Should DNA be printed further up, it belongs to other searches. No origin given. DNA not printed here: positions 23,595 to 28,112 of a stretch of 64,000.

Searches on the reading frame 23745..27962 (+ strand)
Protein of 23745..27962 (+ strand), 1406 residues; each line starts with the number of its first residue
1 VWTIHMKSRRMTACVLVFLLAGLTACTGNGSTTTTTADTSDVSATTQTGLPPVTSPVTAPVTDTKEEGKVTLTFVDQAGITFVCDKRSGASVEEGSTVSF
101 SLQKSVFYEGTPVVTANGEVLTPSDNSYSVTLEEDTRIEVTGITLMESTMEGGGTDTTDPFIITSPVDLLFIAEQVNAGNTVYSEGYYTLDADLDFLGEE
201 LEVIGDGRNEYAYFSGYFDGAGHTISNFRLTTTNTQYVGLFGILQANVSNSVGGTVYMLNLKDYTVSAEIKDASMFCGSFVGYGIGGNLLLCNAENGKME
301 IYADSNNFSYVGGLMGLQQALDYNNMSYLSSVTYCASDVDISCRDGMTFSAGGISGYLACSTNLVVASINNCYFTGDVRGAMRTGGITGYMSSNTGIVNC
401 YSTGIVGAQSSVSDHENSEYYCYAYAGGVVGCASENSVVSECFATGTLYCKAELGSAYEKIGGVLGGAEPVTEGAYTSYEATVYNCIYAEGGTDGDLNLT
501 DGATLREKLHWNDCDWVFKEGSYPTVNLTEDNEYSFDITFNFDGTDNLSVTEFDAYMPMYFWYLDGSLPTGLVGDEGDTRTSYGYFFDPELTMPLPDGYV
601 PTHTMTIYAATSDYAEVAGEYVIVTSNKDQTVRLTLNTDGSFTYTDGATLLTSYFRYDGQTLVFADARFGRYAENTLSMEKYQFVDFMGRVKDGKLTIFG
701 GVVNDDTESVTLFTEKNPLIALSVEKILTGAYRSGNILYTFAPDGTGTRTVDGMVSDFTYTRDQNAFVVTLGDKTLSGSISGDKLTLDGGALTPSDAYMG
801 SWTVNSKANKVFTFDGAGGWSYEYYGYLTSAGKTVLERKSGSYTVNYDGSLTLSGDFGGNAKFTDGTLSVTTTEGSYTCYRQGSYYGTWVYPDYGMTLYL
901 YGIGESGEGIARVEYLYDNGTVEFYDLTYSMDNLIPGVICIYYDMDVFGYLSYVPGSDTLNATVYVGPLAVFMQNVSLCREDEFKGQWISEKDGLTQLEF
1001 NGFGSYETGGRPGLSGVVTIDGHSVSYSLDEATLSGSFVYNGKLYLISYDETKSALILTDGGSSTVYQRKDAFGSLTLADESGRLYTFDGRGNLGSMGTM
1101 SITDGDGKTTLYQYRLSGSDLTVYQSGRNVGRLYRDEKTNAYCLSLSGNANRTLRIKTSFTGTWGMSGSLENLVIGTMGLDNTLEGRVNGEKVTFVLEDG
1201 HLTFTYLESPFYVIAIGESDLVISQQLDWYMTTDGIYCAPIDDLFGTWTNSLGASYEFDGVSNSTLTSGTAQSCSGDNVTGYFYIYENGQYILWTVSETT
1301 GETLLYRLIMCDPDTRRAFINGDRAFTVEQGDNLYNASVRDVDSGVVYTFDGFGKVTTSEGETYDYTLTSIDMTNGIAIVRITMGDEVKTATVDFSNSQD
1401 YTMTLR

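Call 62: search_protein_families(library=pfam, proteins=[window:23745-27962:+], max_evalue=0.001)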
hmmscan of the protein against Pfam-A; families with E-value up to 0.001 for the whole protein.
window:23745-27962:+ (1406 aa): 1 family
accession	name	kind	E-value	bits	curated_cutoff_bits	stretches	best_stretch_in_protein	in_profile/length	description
PF18692.7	DUF5640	-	7.7e-05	22.9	28.5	1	728-793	3-76/85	Family of unknown function (DUF5640)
